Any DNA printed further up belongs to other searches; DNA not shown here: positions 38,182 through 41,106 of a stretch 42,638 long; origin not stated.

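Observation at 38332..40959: ~875-aa pilin-anchored vWA/MIDAS protein with a Cys-rich insertion: candidate tip adhesin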

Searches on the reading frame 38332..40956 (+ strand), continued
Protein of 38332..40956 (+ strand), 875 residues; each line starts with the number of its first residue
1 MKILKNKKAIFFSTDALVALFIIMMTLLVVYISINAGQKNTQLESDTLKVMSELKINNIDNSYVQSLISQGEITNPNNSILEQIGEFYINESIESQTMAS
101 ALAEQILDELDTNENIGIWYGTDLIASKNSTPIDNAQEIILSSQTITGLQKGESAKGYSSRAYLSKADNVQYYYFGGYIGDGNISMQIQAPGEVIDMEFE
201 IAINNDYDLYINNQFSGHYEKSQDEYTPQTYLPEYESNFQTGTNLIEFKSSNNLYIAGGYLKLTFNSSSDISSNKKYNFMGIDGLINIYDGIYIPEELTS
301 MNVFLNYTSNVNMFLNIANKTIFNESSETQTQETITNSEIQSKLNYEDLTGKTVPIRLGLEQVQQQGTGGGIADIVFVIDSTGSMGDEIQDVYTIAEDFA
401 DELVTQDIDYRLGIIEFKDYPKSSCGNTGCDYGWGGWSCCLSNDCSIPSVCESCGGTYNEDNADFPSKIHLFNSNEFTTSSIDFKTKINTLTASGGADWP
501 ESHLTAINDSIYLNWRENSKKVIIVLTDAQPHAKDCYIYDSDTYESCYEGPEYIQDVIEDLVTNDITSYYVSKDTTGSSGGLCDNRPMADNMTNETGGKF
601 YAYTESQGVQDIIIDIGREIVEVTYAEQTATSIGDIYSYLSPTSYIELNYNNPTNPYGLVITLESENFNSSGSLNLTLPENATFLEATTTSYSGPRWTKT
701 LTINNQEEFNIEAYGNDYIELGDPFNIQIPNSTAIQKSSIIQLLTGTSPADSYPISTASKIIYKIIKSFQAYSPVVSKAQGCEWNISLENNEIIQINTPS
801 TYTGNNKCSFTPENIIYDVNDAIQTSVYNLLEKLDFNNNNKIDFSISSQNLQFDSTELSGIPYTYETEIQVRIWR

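Call 39: fold_search(model_id=the predicted structure, library=pdb)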
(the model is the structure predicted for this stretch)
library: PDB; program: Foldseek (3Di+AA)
matches with E <= 10: 1493; with E <= 0.001: 256
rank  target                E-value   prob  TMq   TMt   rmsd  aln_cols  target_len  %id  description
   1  5e6s_B                5.8e-11  1.00  0.21  0.37  19.2       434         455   11  Structures of leukocyte integrin aLB2: The aI domain, the headpiece, and the pocket for the internal ligand (released 2016-03-02)
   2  9der_B                8.4e-11  1.00  0.20  0.35  15.8       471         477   13  Cryo-EM Structures of Full-Length Integrin alphaIIbbeta3 in Native Lipids Complexed with Tirofiban (released 2024-10-16)
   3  9p95_B                1.9e-10  1.00  0.21  0.44  11.1       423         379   12  CryoEM structure of integrin alpha4beta7 bound to MAdCAM-1 (released 2025-09-24)
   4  4wjk_B                2.0e-10  1.00  0.20  0.39  18.8       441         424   13  Metal Ion and Ligand Binding of Integrin (released 2014-12-03)
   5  2vdl_B                2.2e-10  1.00  0.22  0.38  12.8       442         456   14  Re-refinement of Integrin AlphaIIbBeta3 Headpiece (released 2008-09-02)
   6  8xfo_B                2.2e-10  1.00  0.21  0.38  14.9       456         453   13  Cryo-EM structure of integrin ITGAV, ITGB3 and CYCLO (RGDFK) complex, conformation 2 (released 2024-12-18)
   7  3nif_D                2.2e-10  1.00  0.20  0.36  20.1       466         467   14  The Closed Headpiece of Integrin IIb 3 and its Complex with an IIb 3 -Specific Antagonist That Does Not Induce Opening (released 2010-12-22)
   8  2vdk_B                3.1e-10  1.00  0.21  0.37  14.7       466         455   14  Re-refinement of Integrin AlphaIIbBeta3 Headpiece (released 2008-09-02)
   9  3ze2_D                3.4e-10  1.00  0.20  0.45  16.0       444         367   14  Integrin alphaIIB beta3 headpiece and RGD peptide complex (released 2013-06-05)
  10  3nid_B                3.8e-10  1.00  0.21  0.37  17.8       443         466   13  The Closed Headpiece of Integrin alphaIIB beta3 and its Complex with an alpahIIB beta3 -Specific Antagonist That Does  (released 2010-12-22)
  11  2vc2_B                4.3e-10  1.00  0.22  0.38  14.3       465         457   13  Re-refinement of Integrin AlphaIIbBeta3 Headpiece Bound to Antagonist L-739758 (released 2008-09-02)
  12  6djp_B                5.0e-10  1.00  0.19  0.44  14.7       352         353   12  Integrin alpha-v beta-8 in complex with the Fabs 8B8 and 68 (released 2018-07-25)
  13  8vs6_B                5.0e-10  1.00  0.20  0.44  16.5       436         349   13  L-TGF-b3/avb8 (released 2024-09-11)
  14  4um8_D                5.3e-10  1.00  0.20  0.39  19.1       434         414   14  Crystal structure of alpha V beta 6 (released 2014-11-12)
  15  3zdx_D                5.9e-10  1.00  0.21  0.36  17.5       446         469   15  Integrin alphaIIB beta3 headpiece and RGD peptide complex (released 2013-06-05)
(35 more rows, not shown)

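Call 40: search_solved_structures(query=A2, max_evalue=1, show_alignments=0)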
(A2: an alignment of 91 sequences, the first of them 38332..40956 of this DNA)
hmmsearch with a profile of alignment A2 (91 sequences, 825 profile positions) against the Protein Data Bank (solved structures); distinct sequences matched with E-value up to 1: 16.
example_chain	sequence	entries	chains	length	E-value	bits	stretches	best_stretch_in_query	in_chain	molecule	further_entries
4rck_A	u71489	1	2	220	1.7e-13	53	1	364-568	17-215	Hypothetical membrane spanning protein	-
6tnj_A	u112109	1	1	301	2.1e-08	36.2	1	366-572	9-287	Minor fimbrium subunit Mfa5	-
4jdu_A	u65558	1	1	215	5.5e-05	24.9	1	398-567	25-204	Aerotolerance-related membrane protein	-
2ww8_A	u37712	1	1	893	0.00025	22.7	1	359-500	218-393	CELL WALL SURFACE ANCHOR FAMILY PROTEIN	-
1n3y_A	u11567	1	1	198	0.0014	20.2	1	413-574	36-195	Integrin alpha-X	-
9no5_A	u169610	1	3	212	0.0049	18.5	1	364-548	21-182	Putative secreted protein, hemolysin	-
3k6s_A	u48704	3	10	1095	0.015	16.9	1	421-585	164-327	Integrin alpha-X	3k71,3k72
4neh_A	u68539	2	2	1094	0.015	16.8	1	421-585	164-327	Integrin alpha-X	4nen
5es4_A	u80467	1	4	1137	0.016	16.8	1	421-585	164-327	Integrin alpha-X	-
4hql_A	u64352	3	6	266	0.02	16.4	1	455-566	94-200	Sporozoite surface protein 2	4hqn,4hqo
6snk_A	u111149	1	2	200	0.029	15.9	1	405-577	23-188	Collagen alpha-3(VI) chain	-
9e5c_4s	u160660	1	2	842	0.095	14.2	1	507-570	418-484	VWFA domain-containing protein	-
5vfp_b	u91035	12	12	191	0.12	13.9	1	402-535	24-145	26S proteasome non-ATPase regulatory subunit 4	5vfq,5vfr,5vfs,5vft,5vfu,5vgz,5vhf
6fpy_A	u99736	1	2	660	0.2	13.1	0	425-596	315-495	Inter-alpha-trypsin inhibitor heavy chain H1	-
6epc_W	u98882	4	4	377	0.61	11.5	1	402-534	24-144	26S proteasome subunit S5a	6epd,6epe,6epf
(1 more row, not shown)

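Call 41: search_solved_structures(query=A1, max_evalue=1, show_alignments=2)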
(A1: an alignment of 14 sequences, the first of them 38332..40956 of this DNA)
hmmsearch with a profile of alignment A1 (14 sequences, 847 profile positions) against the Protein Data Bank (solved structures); distinct sequences matched with E-value up to 1: 55.
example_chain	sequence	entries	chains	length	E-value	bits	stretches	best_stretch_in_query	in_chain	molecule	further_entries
8tcf_B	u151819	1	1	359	6.2e-09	37.7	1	366-548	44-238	Integrin beta-8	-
6om2_B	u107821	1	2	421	9e-09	37.1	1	366-548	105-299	Integrin beta-8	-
6om1_B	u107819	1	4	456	1.1e-08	36.9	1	366-548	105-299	Integrin beta-8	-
7y1t_B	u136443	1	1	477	1.2e-08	36.7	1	366-548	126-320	Integrin beta-8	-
9ind_B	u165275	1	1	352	2.3e-08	35.8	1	366-546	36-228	Integrin beta-8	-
8vsd_B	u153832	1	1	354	2.3e-08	35.8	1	366-546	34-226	Integrin beta-8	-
5ffg_B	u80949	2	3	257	6e-08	34.4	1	366-553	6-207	Integrin beta-6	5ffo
8tcg_B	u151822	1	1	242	6.3e-08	34.3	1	366-553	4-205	Integrin beta-6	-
6djp_B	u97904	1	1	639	8.2e-08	34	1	366-546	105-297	Integrin beta-8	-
8vs6_B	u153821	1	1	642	8.3e-08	33.9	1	366-546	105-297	Integrin beta-8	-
5nem_B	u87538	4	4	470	9.7e-08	33.7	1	360-553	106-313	Integrin beta-6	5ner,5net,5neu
9xmm_B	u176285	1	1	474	9.9e-08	33.7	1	360-553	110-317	Integrin beta-6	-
6uja_B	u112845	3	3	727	1e-07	33.7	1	366-546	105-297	Integrin beta-8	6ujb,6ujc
9cz7_B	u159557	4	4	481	1e-07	33.6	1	360-553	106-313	Integrin beta-6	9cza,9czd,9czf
4um9_D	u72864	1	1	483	1e-07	33.6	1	360-553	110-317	Integrin beta-6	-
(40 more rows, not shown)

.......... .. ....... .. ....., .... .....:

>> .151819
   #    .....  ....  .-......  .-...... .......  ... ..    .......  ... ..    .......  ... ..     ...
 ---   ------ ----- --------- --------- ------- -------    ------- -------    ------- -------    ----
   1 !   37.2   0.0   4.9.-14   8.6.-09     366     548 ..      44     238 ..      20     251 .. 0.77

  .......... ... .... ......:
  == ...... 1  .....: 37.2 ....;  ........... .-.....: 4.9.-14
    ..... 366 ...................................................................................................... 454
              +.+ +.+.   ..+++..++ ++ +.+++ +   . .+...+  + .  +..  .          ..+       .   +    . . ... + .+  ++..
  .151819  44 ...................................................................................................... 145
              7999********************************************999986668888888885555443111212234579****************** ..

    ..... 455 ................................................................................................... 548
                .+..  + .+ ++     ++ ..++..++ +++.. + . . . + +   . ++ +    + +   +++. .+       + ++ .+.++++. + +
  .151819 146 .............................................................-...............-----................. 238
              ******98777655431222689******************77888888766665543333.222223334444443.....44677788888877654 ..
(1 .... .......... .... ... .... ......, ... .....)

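Call 44: find_related_loci(query=A2, collection=genome_contigs, flank=8000)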
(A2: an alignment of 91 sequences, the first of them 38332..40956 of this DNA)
Query A2 (875 aa) in genome_contigs; peptide patterns used: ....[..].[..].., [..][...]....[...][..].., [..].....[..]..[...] (x = any residue, [..] = any of these).
330 stretches matched a pattern; 273 encode a relative of the query (tblastn E <= 1e-3); the best 80 are kept; 80 distinct loci.
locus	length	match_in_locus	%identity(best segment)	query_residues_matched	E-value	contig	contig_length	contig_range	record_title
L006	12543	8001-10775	46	1-874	0e+0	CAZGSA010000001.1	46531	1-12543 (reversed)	MAG TPA_asm: Candidatus Woesearchaeota archaeon isolate SRP178699_co1_132 genome assembly, contig: NODE_677_length_46531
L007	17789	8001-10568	44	4-874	0e+0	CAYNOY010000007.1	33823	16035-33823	MAG TPA_asm: Candidatus Woesearchaeota archaeon isolate SRP104257_co1_44 genome assembly, contig: NODE_515_length_33823_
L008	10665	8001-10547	43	4-874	0e+0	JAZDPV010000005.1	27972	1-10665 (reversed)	MAG: archaeon isolate MEGAHIT-group-0.861 k141_2184155, whole genome shotgun sequence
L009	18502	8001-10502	40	1-874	0e+0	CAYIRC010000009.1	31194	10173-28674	MAG TPA_asm: Candidatus Woesearchaeota archaeon isolate ERP119705_co3_277 genome assembly, contig: NODE_1559_length_3119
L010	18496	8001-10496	38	1-874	3e-176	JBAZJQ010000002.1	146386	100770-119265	MAG: Candidatus Pacearchaeota archaeon isolate SO_2017_LW4_123 scaffold_357_c1_LW137-91_2017, whole genome shotgun seque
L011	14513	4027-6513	39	7-874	7e-175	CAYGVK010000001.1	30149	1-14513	MAG TPA_asm: Candidatus Woesearchaeota archaeon isolate ERP119294_co4_25 genome assembly, contig: NODE_1239_length_30149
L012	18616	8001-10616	37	1-875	4e-168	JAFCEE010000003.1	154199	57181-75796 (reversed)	Candidatus Pacearchaeota archaeon isolate Meg22_1012_Bin_283 Meg22_1012_Bin_283_scaffold_1134, whole genome shotgun sequ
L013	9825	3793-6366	36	7-874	5e-160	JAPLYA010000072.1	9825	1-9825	MAG: Candidatus Pacearchaeota archaeon isolate LacPavin_0920_SED4_MAG_33_8 LacPavin_0920_SED4_scaffold_1904077, whole ge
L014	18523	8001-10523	36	6-875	4e-159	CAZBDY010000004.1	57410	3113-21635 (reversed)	MAG TPA_asm: Candidatus Woesearchaeota archaeon isolate SRP141376_co1_202 genome assembly, contig: NODE_1421_length_5741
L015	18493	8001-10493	35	7-875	1e-157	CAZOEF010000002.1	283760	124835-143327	MAG TPA_asm: Candidatus Woesearchaeota archaeon isolate SRP263527_co2_228 genome assembly, contig: NODE_12_length_283760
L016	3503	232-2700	37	7-874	2e-163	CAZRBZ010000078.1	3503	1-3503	MAG TPA_asm: Candidatus Woesearchaeota archaeon isolate binchicken_co357_128 genome assembly, contig: NODE_16254_length_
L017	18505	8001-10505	37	1-874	1e-155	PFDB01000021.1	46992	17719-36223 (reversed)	MAG: Candidatus Pacearchaeota archaeon CG10_big_fil_rev_8_21_14_0_10_34_76 CG10_8_21_14_0.10_scaffold_1181_c, whole geno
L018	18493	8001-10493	35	4-874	1e-154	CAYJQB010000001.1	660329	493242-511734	MAG TPA_asm: Candidatus Woesearchaeota archaeon isolate ERP124720_co1_145 genome assembly, contig: NODE_12_length_660329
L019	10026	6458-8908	37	7-875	3e-152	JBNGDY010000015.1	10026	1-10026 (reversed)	MAG: Candidatus Nanoarchaeia archaeon isolate E05-049 bin34.fa-15, whole genome shotgun sequence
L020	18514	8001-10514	37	1-874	3e-151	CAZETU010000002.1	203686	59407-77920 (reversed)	MAG TPA_asm: Candidatus Woesearchaeota archaeon isolate binchicken_co243_217 genome assembly, contig: NODE_12_length_203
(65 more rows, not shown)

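Call 51: search_protein_families(library=ncbifam, proteins=[window:38332-40956:+], max_evalue=0.1)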
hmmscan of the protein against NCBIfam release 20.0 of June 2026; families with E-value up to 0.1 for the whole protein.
window:38332-40956:+ (875 aa): 1 family
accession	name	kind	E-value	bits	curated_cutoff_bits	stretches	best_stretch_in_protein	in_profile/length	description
NF033765.2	gliding_CglD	equivalog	0.0002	19.3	400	1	370-545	642-807/1124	adventurous gliding motility lipoprotein CglD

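Call 76: find_encoding_contigs(protein=P0086, flank=8000, max_places=1)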
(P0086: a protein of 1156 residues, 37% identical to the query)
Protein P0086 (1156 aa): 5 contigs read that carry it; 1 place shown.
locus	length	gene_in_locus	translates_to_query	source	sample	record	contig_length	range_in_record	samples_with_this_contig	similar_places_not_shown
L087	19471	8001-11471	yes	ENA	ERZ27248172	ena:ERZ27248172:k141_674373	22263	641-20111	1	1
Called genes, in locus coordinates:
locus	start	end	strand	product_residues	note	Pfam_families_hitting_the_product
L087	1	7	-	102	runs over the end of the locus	-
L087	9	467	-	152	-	-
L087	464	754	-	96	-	-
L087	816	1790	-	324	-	PF00482:T2SSF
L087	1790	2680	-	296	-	PF00482:T2SSF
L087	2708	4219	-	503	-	PF00437:T2SSE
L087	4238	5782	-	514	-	PF04893:Yip1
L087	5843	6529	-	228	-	-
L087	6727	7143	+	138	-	-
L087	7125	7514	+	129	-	-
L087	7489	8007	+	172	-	-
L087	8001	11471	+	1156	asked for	PF25106:VWA_4 (faint)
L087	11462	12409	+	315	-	-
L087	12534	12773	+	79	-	-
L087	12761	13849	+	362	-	PF01594:AI-2E_transport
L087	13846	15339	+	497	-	PF02885:Glycos_trans_3N, PF00591:Glycos_transf_3, PF07831:PYNP_C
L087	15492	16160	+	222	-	PF04967:HTH_10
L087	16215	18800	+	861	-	PF04851:ResIII, PF00270:DEAD, PF00271:Helicase_C, PF19306:WHD_Lhr, PF08494:DEAD_assoc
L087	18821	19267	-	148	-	-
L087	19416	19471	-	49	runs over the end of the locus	PF18930:DUF5679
